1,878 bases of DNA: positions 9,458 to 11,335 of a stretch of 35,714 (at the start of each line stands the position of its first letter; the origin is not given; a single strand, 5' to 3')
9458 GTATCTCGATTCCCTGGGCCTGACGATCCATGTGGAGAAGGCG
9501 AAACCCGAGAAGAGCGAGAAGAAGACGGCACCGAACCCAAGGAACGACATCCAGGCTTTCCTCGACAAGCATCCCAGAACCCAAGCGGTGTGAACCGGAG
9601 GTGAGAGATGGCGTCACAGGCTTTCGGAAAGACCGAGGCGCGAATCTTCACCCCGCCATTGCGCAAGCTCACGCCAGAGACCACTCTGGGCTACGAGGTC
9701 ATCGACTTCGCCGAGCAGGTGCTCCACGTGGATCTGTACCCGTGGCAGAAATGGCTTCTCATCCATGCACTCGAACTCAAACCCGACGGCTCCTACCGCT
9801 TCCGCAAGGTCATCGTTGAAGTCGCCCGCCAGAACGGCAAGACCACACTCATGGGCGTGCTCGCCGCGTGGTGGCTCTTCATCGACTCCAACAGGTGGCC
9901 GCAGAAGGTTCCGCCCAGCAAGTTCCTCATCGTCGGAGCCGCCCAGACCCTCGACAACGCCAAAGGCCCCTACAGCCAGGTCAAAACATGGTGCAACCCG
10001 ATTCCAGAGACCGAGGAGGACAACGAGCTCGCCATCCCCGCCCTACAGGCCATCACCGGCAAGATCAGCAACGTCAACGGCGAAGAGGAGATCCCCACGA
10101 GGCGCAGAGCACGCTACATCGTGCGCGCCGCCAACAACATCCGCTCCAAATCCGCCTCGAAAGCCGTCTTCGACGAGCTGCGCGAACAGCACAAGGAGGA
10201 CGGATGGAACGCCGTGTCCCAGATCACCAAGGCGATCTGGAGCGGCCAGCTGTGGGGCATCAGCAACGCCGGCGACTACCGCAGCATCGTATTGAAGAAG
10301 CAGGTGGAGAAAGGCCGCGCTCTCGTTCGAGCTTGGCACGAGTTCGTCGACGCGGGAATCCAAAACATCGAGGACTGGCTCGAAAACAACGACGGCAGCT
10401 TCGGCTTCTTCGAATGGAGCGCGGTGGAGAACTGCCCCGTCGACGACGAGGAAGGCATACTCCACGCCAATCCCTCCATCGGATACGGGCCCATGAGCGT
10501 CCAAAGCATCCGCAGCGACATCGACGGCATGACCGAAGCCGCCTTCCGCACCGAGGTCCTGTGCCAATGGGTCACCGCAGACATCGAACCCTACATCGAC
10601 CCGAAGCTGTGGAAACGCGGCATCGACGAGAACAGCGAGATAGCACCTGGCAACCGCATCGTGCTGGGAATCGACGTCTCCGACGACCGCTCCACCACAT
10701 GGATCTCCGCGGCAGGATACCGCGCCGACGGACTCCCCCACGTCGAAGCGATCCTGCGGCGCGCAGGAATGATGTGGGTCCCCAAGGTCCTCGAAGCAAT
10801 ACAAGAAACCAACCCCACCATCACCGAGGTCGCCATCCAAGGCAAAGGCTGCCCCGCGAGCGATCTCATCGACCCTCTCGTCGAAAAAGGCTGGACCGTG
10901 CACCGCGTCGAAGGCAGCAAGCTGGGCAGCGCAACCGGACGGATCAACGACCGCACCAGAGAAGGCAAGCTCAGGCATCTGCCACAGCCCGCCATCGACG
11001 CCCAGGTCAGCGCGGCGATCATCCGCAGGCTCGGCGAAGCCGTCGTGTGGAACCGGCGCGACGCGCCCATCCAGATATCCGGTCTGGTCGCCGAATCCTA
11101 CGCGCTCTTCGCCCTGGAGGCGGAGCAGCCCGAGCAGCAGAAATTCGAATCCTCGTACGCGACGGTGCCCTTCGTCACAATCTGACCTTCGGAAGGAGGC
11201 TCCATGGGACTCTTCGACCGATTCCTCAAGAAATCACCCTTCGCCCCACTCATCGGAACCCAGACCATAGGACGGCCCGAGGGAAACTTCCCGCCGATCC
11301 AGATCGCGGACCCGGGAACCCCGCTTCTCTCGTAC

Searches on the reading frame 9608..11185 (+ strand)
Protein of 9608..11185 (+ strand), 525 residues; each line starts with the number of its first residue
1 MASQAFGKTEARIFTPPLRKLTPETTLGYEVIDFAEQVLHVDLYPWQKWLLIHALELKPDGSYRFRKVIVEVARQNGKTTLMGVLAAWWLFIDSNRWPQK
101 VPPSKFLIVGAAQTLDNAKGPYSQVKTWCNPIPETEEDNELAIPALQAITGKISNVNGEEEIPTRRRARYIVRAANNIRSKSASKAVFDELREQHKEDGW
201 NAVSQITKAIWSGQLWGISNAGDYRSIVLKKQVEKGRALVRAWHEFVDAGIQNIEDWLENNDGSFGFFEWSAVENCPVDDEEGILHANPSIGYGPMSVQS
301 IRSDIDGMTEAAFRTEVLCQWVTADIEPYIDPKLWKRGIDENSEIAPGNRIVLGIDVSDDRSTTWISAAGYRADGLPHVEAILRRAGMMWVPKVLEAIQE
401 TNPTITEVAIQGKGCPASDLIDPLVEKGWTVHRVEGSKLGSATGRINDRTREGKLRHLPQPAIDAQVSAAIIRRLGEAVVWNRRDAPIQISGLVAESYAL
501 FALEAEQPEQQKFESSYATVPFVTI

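Call 63: search_dna_similar(query=window:9608-11185:+, collection=phages, mode=protein, max_evalue=1e-10, max_rows=12)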
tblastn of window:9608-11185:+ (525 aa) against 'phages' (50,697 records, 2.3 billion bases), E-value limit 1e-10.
Records with a match: 692; places in all: 692; records where one place covers at least 80% of the query: 657.
Best place of each record, by identity: 60-80% 1; <60% 691.
By first word of the organism name: Mycobacterium 222; Arthrobacter 207; Microbacterium 126; Gordonia 74; Corynebacterium 32; Propionibacterium 9; Curtobacterium 7; Rhodococcus 5; Bacteriophage 2; Bifidobacterium 2; and 6 more.
By host as written in the record: Mycobacterium smegmatis mc2 155 157; Arthrobacter sp. ATCC 21022 139; Microbacterium foliorum NRRL B-24224 70; Gordonia terrae 3612 62; Microbacterium foliorum NRRL B-24224 SEA 42; Mycobacterium smegmatis mc#155 35; Arthrobacter globiformis B-2979 27; Arthrobacter globiformis NRRL B-2979 SEA 15; and 68 more.
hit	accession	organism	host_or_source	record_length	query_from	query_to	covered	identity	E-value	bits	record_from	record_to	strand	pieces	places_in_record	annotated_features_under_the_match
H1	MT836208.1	Bacteriophage sp.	human fecal samples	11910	4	511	97%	66.6%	0e+0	708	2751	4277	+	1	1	record has no annotation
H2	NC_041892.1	Propionibacterium phage B3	Propionibacterium freudenreichii TL110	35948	1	512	98%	50.1%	3e-155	495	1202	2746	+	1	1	3: terminase large subunit | 2: HNH endonuclease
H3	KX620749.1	Propionibacterium phage B3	Propionibacterium freudenreichii TL110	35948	1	512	98%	50.1%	3e-155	495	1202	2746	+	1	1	3: terminase large subunit | 2: hypothetical protein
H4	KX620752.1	Propionibacterium phage E1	Propionibacterium freudenreichii TL110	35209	1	512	98%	49.9%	7e-155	494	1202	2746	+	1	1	3: terminase large subunit | 2: HNH endonuclease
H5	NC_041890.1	Propionibacterium phage Anatole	Propionibacterium freudenreichii TL110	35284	1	512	98%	49.9%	7e-155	494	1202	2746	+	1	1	3: terminase large subunit | 2: HNH endonuclease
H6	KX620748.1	Propionibacterium phage Anatole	Propionibacterium freudenreichii TL110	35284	1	512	98%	49.9%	7e-155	494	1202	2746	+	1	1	3: terminase large subunit | 2: HNH endonuclease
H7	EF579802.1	Microbacterium phage Min1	Microbacterium nematophilum CBX102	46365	7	509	96%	41.3%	1e-102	344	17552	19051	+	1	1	probable terminase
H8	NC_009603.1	Microbacterium phage Min1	Microbacterium nematophilum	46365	7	509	96%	41.3%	1e-102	344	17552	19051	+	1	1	terminase large subunit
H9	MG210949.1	Arthrobacter phage Huntingdon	Arthrobacter sp. ATCC21022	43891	4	517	98%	37.6%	7e-85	293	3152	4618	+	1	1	terminase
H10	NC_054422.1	Arthrobacter phage Huntingdon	Arthrobacter sp. ATCC21022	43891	4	517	98%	37.6%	7e-85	293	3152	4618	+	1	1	terminase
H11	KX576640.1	Arthrobacter phage RcigaStruga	Arthrobacter sp. ATCC 21022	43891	4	517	98%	37.6%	1e-84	292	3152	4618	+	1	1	terminase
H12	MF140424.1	Arthrobacter phage Nubia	Arthrobacter sp. ATCC 21022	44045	4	517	98%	37.6%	1e-84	292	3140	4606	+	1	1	5: terminase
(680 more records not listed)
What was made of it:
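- The terminase is related to Propionibacterium and other actinophage terminases (call 63).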
